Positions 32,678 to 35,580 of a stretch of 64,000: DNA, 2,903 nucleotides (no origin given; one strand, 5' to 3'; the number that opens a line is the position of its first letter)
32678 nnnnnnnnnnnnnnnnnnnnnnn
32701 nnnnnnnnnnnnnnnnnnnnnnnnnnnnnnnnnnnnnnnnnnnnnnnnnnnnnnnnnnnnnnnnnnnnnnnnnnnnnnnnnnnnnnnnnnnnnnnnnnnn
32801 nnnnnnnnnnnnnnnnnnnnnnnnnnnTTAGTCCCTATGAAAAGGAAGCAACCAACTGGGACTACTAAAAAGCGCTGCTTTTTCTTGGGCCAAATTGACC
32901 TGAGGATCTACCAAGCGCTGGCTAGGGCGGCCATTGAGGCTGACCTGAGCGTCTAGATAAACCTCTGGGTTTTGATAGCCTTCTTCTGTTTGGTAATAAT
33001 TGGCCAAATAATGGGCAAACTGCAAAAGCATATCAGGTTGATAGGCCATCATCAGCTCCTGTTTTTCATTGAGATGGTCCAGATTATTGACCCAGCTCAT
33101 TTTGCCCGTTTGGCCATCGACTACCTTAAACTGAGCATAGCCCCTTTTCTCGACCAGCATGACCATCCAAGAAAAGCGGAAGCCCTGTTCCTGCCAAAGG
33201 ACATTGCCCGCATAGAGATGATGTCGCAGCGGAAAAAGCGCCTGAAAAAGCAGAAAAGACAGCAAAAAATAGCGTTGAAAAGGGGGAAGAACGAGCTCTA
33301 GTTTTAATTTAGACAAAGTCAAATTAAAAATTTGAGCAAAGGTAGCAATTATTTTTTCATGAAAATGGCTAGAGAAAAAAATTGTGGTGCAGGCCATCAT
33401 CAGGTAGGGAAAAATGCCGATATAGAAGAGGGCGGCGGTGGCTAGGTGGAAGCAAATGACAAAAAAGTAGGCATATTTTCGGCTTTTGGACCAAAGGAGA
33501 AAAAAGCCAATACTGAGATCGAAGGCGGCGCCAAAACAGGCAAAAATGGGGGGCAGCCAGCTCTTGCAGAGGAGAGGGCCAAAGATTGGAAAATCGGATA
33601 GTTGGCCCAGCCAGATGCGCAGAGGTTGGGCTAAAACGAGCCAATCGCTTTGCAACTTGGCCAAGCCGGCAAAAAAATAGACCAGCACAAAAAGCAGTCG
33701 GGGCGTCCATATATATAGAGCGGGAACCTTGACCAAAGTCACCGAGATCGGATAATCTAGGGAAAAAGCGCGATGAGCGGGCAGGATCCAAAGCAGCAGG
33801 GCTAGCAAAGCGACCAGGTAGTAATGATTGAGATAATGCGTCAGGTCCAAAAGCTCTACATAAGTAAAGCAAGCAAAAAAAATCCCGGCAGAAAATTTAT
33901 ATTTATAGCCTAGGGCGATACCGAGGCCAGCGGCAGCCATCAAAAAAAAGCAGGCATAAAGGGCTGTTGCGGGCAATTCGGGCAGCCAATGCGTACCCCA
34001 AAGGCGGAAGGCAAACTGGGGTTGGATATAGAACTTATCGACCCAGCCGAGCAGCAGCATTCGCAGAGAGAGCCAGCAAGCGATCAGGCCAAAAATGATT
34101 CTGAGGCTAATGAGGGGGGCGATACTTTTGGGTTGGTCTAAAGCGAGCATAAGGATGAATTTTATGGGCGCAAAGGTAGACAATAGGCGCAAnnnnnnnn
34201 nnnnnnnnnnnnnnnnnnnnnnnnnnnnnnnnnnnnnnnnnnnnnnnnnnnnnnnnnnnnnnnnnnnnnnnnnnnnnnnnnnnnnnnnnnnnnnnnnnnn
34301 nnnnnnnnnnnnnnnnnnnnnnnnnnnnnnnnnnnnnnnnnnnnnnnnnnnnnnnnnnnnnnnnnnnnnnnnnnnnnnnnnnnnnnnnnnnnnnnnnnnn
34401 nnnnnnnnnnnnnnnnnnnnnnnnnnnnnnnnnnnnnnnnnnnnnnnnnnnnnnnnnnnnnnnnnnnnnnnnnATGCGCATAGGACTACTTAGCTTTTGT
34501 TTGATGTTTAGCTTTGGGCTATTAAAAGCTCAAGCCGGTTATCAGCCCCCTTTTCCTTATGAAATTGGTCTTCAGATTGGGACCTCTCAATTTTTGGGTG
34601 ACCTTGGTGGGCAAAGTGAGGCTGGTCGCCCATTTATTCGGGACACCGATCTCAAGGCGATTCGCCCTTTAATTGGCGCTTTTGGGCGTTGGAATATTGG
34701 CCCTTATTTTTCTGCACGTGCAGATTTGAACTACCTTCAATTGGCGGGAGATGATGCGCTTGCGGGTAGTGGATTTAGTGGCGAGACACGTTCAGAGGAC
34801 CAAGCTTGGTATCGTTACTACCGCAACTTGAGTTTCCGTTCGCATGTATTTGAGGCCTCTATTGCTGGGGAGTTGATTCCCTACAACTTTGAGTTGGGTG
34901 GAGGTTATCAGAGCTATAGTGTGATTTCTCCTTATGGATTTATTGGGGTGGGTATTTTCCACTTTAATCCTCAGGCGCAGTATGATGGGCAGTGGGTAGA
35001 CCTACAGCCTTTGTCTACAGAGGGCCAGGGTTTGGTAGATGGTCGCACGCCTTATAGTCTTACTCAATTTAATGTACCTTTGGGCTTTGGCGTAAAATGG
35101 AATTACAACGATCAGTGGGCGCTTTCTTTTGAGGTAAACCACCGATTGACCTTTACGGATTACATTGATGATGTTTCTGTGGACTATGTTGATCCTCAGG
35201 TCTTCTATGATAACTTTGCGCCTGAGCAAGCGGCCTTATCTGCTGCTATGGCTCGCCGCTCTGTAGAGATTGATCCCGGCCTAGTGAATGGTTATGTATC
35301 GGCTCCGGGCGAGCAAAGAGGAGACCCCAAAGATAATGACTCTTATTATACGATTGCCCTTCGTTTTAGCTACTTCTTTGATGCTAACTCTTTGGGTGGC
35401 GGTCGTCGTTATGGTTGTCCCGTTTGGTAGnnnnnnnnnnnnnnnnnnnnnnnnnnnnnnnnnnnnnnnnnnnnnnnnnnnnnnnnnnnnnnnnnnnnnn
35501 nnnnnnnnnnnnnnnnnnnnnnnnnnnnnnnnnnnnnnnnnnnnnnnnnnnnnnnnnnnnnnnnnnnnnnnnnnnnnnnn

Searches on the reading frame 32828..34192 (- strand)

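Call 5: search_protein_families(library=pfam, proteins=[window:32828-34192:-], max_evalue=1)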
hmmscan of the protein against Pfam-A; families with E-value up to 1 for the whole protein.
window:32828-34192:- (454 aa): 3 families
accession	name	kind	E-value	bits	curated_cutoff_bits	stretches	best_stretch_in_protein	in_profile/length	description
PF05090.19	HTTM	-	3.7e-67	227.1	27.7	1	20-275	2-257/259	HTTM domain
PF22777.1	VKGC_lumenal_dom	-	1.9e-51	174.4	27.7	1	305-453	4-151/152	Vitamin K-dependent gamma-carboxylase, lumenal domain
PF07681.17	DoxX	-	0.45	11.6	23.6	0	165-257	6-84/85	DoxX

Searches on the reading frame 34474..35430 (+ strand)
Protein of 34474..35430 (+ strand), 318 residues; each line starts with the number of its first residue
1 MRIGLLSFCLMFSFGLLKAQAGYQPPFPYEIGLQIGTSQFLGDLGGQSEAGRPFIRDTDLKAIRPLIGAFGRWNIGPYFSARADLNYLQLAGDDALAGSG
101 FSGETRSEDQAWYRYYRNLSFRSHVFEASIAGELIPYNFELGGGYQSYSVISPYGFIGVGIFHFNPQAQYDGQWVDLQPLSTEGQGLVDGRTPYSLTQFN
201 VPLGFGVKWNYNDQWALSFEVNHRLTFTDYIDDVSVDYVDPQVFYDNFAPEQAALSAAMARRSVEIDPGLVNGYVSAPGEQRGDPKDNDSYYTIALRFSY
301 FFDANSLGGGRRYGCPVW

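Call 5: search_protein_families(library=pfam, proteins=[window:34474-35430:+], max_evalue=1)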
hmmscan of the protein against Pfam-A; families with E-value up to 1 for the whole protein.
window:34474-35430:+ (318 aa): 2 families
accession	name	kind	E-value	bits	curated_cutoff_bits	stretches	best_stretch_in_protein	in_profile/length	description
PF13505.12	OMP_b-brl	-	4.8e-10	40.3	28.7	1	9-228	3-157/175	Outer membrane protein beta-barrel domain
PF19573.5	DUF6089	-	5.6e-09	36.1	23.2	1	29-233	21-184/226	Domain of unknown function (DUF6089)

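Call 40: find_related_loci(query=window:34474-35427:+, collection=genome_contigs, flank=6000)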
Query window:34474-35427:+ (318 aa) in genome_contigs; peptide patterns used: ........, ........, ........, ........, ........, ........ (x = any residue, [..] = any of these).
47 stretches matched a pattern; 21 encode a relative of the query (tblastn E <= 1e-3); 20 distinct loci.
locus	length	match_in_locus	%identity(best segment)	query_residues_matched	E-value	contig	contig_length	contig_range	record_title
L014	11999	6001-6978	71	1-318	1e-156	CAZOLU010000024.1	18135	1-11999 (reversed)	MAG TPA_asm: uncultured Saprospiraceae bacterium isolate SRP141376_co3_133 genome assembly, contig: NODE_8355_length_181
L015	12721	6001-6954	67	1-318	1e-151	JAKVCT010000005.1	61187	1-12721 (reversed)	MAG: Saprospiraceae bacterium isolate ALOHA_ZT_61 ZT-Saprospiraceae-1_5, whole genome shotgun sequence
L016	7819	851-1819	68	1-318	1e-146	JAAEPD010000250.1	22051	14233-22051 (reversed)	MAG: Aureispira sp. isolate Cli_1 CliG_CONTIG1234894, whole genome shotgun sequence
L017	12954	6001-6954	99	1-318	0e+0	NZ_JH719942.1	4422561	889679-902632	Saprospira grandis DSM 2844 Sapgrscaffold_2, whole genome shotgun sequence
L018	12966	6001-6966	66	18-318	2e-139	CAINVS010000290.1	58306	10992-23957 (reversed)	MAG: uncultured Bacteroidetes bacterium isolate Ja_bin-6113 genome assembly, contig: bin-6113:290/721, whole genome shot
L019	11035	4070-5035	66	18-318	1e-138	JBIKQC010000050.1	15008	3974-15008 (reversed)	MAG: Saprospira sp. isolate ME2015-05-19_3300034121_group6_bin48 Rohwer_bin606_scaffold_1840_c1, whole genome shotgun se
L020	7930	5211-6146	64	5-318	3e-136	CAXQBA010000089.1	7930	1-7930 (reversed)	MAG: Luminiphilus sp. isolate 3um_A1B0725_2.24 genome assembly, contig: k127_131421, whole genome shotgun sequence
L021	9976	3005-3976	61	1-318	2e-133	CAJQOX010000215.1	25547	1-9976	MAG: uncultured Aureispira sp. isolate 3_20180319_Bin_20180319_Bin_197_1 genome assembly, contig: c_000013635668, whole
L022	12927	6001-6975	62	1-318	3e-132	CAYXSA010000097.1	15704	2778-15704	MAG TPA_asm: uncultured Saprospiraceae bacterium isolate SRP329715_co2_197 genome assembly, contig: NODE_7126_length_157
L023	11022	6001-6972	61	1-318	7e-131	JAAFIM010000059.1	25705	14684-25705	MAG: Chitinophagales bacterium isolate bin74.metabat.ball.186 WN_Chitinophagales_6_scaffold_59, whole genome shotgun seq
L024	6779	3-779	69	68-318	3e-120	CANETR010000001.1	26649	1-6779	MAG: Saprospiraceae bacterium isolate CE-Jul18-164 genome assembly, contig: CE-Jul18-C1044, whole genome shotgun sequenc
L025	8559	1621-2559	37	3-317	5e-60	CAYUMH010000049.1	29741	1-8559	MAG TPA_asm: uncultured Terrimonas sp. isolate SRP193066_co1_96 genome assembly, contig: NODE_1679_length_29741_cov_6.39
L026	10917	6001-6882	39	9-313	9e-56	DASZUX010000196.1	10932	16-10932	MAG TPA_asm: Chitinophagaceae bacterium isolate SMAG_U6116 k141_102439, whole genome shotgun sequence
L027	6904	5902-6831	39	5-317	1e-55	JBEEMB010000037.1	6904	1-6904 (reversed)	MAG: Bacteroidota bacterium isolate columbiariver2_2019_sw_WHONDRS-S19S_0076_B_bin.47 scaffold_552238, whole genome shot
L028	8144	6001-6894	37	1-297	6e-53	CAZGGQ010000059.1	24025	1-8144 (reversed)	MAG TPA_asm: uncultured Chitinophaga sp. isolate binchicken_co248_745 genome assembly, contig: NODE_2008_length_24025_co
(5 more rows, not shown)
